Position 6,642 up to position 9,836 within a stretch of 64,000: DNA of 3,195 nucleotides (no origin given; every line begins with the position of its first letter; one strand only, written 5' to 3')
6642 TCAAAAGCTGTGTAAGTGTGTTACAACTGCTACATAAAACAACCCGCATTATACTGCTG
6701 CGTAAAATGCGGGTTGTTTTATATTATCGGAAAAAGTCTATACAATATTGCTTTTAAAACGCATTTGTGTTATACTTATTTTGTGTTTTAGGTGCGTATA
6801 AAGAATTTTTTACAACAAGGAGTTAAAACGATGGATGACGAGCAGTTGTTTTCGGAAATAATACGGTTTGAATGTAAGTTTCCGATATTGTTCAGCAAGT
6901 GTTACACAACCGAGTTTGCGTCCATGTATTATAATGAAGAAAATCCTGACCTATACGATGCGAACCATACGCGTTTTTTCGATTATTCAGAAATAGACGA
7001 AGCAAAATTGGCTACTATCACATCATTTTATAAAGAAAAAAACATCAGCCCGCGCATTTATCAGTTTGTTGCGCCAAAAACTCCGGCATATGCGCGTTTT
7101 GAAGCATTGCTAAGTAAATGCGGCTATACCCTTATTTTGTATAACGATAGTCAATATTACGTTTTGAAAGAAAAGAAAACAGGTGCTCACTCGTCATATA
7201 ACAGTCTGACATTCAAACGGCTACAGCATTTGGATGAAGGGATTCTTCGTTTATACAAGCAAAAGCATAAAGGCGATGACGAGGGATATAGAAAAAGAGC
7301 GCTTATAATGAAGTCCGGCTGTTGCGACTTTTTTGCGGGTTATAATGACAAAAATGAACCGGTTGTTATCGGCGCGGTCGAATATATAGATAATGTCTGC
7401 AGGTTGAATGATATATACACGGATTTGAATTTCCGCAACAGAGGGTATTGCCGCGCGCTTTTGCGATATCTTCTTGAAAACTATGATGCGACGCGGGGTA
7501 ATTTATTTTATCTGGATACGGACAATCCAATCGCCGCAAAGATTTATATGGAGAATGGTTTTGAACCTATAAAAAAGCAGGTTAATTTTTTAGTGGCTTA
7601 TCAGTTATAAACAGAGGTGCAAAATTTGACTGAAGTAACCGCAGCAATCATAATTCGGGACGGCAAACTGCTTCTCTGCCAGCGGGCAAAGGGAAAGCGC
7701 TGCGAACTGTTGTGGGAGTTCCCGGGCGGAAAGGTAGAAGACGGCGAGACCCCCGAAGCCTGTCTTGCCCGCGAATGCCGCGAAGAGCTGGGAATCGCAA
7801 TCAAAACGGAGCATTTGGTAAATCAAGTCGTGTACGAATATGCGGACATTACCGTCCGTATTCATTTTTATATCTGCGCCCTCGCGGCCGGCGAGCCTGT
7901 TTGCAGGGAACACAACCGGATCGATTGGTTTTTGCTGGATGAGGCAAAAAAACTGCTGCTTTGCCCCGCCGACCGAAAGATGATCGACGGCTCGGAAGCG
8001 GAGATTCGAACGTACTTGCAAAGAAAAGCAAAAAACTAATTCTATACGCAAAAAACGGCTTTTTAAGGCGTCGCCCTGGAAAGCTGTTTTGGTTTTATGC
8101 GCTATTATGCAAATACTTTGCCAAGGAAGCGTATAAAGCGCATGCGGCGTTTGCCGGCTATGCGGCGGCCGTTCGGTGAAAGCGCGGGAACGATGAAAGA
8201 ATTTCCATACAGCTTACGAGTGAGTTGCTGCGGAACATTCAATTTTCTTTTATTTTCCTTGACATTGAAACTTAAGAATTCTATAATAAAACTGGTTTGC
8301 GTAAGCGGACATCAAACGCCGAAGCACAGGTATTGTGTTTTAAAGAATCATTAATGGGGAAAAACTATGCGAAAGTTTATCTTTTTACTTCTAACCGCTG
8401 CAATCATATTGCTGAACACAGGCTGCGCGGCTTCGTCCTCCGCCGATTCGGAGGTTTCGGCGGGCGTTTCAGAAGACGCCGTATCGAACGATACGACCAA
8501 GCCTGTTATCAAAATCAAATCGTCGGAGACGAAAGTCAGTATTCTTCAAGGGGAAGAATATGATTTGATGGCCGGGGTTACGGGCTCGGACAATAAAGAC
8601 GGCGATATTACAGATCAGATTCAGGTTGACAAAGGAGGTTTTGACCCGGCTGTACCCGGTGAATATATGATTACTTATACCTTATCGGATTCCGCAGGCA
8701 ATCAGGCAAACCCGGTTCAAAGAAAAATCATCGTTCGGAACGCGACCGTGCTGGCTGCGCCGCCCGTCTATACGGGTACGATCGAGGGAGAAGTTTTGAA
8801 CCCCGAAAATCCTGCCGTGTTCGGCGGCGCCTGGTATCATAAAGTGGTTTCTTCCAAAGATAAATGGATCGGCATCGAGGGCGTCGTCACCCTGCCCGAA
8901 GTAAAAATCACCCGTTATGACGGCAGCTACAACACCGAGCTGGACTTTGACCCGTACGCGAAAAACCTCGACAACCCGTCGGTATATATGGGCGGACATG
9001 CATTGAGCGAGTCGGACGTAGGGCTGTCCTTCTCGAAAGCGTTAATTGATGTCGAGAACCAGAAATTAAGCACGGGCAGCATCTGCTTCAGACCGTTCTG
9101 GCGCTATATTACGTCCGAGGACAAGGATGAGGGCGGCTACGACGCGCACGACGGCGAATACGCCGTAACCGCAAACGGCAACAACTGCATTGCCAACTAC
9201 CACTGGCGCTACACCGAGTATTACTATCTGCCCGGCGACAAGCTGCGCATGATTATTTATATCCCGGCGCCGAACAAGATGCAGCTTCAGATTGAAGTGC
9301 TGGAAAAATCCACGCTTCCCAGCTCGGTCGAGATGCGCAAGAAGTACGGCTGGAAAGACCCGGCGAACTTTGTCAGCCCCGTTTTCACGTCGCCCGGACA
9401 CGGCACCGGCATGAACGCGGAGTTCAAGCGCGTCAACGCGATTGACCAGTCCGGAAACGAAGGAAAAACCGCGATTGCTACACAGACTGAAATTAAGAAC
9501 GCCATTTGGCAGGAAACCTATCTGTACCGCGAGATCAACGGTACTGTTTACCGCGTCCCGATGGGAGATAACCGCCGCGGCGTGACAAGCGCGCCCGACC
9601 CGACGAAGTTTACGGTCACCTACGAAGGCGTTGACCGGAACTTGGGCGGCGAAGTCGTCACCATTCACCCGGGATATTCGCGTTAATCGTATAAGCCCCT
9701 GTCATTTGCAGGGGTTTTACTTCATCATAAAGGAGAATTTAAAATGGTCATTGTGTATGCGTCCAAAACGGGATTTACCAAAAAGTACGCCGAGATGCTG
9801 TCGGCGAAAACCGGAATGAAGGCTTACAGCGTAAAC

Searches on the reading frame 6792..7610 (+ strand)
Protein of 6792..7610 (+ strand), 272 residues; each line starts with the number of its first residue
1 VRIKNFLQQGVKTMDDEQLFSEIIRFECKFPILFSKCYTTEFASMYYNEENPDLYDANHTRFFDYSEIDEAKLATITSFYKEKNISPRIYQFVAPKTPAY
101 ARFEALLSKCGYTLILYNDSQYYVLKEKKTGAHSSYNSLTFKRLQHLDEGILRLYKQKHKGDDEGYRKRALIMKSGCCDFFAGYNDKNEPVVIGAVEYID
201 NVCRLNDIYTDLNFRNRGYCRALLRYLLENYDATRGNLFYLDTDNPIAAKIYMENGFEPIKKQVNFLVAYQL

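Call 82: search_protein_families(library=pfam, proteins=[window:6792-7610:+], max_evalue=0.00001)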
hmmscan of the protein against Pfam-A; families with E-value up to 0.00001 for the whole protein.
window:6792-7610:+ (272 aa): 2 families
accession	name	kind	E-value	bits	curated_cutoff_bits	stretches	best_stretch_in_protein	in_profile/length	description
PF13508.13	Acetyltransf_7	-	1e-06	29.5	27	1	180-259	5-84/84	Acetyltransferase (GNAT) domain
PF00583.31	Acetyltransf_1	-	6.5e-06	26.9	20.7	0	172-257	28-116/116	Acetyltransferase (GNAT) family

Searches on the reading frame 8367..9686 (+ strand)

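Call 82: search_protein_families(library=pfam, proteins=[window:8367-9686:+], max_evalue=0.00001)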
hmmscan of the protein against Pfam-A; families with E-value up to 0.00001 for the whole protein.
window:8367-9686:+ (439 aa): 1 family
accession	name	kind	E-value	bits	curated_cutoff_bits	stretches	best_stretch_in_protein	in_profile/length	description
PF16403.11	Bact_surface_Ig-like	-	2.2e-13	50.5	27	1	54-123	6-71/71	Bacterial surface protein, Ig-like domain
